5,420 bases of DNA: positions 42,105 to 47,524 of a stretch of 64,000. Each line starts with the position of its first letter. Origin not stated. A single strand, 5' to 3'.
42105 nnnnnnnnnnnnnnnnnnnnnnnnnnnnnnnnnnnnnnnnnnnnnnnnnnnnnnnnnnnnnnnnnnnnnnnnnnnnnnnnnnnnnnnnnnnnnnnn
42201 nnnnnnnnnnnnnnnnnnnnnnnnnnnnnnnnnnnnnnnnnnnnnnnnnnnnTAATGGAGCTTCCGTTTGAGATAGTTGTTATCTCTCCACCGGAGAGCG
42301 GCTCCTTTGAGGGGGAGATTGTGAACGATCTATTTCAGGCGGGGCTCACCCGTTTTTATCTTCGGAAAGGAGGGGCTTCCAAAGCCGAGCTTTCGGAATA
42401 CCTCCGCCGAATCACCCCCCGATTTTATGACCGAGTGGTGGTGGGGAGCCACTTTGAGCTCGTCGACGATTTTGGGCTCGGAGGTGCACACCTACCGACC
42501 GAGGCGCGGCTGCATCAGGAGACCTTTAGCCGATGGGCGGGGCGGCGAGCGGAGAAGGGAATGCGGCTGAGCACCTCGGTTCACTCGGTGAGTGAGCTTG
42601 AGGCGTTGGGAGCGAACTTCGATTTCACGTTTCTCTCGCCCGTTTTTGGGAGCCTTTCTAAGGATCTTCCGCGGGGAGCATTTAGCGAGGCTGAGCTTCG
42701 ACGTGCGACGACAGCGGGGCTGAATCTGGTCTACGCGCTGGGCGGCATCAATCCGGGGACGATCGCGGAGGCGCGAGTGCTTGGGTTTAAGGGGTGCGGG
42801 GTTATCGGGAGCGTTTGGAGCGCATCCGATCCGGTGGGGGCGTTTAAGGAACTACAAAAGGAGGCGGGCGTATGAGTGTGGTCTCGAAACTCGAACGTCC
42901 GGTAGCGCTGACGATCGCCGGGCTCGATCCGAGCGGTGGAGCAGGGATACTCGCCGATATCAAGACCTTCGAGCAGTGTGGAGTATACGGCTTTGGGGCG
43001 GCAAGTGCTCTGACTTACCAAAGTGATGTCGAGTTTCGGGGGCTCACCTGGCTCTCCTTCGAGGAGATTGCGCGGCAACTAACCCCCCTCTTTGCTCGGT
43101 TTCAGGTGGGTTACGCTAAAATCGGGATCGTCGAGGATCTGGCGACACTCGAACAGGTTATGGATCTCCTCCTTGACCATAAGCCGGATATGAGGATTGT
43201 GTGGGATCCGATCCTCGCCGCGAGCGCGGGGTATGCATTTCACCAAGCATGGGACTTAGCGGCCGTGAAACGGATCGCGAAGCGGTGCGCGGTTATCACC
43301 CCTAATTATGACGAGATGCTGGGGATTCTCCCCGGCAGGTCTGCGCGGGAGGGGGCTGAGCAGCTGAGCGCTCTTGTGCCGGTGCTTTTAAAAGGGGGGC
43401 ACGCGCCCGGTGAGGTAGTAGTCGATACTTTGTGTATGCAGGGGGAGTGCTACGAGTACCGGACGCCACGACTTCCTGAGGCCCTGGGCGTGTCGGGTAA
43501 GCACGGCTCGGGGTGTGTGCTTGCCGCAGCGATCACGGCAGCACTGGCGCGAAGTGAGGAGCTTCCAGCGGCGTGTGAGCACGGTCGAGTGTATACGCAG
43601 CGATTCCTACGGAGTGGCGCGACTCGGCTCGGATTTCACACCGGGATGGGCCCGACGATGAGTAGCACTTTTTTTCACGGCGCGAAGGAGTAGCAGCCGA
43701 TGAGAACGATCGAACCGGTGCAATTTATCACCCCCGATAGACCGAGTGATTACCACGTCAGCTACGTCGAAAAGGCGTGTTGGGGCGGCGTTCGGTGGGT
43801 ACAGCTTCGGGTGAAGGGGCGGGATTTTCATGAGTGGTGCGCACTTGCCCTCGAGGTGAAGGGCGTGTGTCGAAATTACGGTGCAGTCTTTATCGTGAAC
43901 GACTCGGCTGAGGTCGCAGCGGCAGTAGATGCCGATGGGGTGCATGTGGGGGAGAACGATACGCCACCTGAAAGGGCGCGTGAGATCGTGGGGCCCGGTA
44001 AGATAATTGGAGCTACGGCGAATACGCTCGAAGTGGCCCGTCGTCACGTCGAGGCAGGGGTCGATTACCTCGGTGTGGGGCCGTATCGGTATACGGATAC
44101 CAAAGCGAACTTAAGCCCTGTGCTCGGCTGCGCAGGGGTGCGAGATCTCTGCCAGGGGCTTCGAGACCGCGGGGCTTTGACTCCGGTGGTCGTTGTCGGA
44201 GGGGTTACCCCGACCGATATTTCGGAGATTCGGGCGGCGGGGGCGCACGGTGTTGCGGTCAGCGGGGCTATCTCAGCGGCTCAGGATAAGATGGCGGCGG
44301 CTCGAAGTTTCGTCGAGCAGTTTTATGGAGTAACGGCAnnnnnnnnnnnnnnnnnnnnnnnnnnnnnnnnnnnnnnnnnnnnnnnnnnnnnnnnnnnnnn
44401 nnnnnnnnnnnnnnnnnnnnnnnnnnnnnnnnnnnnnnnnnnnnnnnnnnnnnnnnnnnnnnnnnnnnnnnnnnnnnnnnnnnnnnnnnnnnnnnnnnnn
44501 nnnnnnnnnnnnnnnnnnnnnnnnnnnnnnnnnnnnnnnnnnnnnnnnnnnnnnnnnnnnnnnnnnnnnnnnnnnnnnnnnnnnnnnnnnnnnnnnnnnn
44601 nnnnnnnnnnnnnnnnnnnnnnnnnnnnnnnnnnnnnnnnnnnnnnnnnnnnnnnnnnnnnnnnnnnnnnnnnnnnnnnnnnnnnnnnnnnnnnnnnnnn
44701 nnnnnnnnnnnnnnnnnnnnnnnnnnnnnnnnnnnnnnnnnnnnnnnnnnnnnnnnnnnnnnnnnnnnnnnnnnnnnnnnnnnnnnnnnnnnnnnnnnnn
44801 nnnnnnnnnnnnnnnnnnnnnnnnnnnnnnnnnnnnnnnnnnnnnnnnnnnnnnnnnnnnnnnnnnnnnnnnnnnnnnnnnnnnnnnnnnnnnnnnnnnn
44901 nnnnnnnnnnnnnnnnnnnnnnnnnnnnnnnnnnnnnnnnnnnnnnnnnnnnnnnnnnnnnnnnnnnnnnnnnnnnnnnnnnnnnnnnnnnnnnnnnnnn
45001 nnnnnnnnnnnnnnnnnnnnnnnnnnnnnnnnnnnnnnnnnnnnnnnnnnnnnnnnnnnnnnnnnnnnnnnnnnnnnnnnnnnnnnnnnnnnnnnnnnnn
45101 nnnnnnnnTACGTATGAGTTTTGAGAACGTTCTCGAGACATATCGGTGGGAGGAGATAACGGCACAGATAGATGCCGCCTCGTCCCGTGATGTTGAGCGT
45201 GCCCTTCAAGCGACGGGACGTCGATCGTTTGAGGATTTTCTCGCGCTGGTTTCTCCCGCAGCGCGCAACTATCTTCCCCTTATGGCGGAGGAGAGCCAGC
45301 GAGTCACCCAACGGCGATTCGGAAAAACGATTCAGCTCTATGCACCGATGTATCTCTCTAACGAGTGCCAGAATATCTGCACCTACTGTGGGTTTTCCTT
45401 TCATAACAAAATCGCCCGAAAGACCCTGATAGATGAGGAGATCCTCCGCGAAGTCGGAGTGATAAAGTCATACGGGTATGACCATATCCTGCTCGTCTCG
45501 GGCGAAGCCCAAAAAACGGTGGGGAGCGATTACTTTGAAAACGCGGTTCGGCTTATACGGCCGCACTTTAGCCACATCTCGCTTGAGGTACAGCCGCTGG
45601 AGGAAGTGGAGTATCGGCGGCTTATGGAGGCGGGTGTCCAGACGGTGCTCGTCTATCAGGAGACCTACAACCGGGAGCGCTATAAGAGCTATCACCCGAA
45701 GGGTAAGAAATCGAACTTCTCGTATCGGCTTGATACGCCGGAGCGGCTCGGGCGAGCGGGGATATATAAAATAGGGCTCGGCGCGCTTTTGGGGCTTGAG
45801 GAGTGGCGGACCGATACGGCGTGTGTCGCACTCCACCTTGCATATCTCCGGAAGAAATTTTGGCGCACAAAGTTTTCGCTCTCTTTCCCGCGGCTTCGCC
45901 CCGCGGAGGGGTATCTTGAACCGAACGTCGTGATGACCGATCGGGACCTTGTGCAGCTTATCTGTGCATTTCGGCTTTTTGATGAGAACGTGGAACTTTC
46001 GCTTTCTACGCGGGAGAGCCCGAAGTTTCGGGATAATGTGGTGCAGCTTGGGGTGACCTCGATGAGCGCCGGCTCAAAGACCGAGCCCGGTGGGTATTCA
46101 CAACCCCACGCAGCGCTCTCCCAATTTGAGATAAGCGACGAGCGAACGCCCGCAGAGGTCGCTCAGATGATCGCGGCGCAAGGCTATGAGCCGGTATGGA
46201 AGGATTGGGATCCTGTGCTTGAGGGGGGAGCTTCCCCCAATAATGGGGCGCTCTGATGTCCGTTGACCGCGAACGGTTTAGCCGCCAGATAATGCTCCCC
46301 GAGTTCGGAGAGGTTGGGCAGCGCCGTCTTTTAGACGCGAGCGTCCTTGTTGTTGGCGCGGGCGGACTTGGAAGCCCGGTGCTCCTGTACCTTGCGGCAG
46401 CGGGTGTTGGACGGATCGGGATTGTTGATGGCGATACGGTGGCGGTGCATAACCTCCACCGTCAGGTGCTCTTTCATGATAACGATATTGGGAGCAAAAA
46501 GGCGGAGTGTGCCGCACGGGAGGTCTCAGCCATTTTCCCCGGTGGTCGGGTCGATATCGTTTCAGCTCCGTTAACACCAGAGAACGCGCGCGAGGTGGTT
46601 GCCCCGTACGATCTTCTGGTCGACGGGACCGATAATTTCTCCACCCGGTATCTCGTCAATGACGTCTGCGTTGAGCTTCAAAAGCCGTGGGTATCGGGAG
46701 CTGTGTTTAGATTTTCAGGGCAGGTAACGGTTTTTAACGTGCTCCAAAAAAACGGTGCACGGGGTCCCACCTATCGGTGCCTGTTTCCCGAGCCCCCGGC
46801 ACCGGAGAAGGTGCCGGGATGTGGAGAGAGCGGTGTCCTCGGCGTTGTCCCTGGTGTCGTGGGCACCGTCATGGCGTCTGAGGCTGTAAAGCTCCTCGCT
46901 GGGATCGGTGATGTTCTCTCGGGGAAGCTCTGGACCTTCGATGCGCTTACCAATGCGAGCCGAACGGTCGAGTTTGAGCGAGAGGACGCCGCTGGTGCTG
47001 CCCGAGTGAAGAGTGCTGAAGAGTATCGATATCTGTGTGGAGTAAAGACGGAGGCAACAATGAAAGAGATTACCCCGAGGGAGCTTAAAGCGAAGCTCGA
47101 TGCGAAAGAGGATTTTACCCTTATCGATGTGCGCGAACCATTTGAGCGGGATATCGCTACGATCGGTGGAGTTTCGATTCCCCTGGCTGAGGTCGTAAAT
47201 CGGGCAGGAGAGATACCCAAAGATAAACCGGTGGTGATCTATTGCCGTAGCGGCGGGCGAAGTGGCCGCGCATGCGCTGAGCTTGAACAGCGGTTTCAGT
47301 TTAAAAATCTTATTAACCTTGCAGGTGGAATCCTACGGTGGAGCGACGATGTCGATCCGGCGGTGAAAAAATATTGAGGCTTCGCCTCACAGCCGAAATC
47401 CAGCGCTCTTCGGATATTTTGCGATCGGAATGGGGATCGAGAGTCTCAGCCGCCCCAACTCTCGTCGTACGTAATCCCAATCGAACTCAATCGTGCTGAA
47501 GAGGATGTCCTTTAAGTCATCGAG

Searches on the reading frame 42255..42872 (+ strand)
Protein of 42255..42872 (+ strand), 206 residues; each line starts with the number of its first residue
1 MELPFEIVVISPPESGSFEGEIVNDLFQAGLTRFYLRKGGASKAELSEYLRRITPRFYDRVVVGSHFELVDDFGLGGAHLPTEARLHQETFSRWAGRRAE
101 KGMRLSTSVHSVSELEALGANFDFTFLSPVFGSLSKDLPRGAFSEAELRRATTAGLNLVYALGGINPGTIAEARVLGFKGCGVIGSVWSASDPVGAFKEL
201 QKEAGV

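Call 12: search_protein_families(library=pfam, proteins=[window:42255-42872:+], max_evalue=0.001)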
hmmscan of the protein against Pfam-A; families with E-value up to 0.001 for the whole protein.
window:42255-42872:+ (206 aa): 1 family
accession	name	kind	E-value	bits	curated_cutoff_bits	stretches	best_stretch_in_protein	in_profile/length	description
PF02581.23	TMP-TENI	-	5.4e-10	39.4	27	1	20-186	15-179/180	Thiamine monophosphate synthase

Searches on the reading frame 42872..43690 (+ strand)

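Call 12: search_protein_families(library=pfam, proteins=[window:42872-43690:+], max_evalue=0.001)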
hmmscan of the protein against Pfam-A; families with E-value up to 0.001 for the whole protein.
window:42872-43690:+ (273 aa): 1 family
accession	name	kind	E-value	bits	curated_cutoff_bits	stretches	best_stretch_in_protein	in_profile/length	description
PF08543.17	Phos_pyr_kin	-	2.2e-48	165.2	27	1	19-261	1-244/246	Phosphomethylpyrimidine kinase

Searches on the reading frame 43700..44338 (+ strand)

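Call 12: search_protein_families(library=pfam, proteins=[window:43700-44338:+], max_evalue=0.001)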
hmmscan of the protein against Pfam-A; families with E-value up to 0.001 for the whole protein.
window:43700-44338:+ (213 aa): 1 family
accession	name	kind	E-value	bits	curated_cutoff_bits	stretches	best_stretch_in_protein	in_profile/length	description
PF02581.23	TMP-TENI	-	9.9e-53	178.6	27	1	8-191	2-180/180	Thiamine monophosphate synthase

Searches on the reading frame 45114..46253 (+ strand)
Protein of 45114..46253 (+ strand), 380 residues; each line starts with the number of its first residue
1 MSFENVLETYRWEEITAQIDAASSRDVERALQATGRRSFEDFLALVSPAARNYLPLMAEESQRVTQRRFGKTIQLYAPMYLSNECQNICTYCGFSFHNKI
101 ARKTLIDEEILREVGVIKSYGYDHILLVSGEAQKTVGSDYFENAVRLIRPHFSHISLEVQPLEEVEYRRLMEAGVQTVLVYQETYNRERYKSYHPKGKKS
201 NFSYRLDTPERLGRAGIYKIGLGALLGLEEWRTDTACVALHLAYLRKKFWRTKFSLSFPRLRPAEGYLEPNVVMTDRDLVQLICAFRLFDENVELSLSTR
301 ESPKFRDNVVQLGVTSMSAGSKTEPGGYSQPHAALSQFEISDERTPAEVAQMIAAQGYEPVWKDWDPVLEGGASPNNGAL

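Call 12: search_protein_families(library=pfam, proteins=[window:45114-46253:+], max_evalue=0.001)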
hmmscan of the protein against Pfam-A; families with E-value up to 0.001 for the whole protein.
window:45114-46253:+ (380 aa): 2 families
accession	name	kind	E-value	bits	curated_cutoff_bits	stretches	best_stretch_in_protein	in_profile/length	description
PF06968.18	BATS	-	2.1e-20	73.1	22.2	1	257-359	1-88/88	Biotin and Thiamin Synthesis associated domain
PF04055.27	Radical_SAM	-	7.1e-14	52.8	29.5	1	80-227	2-153/166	Radical SAM superfamily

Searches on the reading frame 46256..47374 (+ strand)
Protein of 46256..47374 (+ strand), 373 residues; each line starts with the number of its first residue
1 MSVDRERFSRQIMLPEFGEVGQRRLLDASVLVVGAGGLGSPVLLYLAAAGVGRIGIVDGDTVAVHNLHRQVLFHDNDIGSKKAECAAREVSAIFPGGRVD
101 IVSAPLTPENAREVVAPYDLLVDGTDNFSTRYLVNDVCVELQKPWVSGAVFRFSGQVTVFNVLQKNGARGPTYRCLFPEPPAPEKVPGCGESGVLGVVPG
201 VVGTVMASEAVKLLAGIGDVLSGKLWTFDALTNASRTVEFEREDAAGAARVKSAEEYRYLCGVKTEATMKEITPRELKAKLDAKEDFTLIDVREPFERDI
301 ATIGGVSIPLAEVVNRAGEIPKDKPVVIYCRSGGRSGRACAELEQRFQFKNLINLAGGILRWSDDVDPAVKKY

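Call 12: search_protein_families(library=pfam, proteins=[window:46256-47374:+], max_evalue=0.001)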
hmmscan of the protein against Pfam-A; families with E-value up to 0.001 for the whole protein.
window:46256-47374:+ (373 aa): 3 families
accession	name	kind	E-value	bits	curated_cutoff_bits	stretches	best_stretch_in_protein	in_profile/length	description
PF00899.27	ThiF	-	3.5e-78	262.5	28.1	1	8-242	1-231/238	ThiF family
PF00581.25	Rhodanese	-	4.5e-13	50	22.2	1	273-364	1-101/102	Rhodanese-like domain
PF03435.24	Sacchrp_dh_NADP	-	0.00059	20.6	25.1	0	30-142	1-92/129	Saccharopine dehydrogenase NADP binding domain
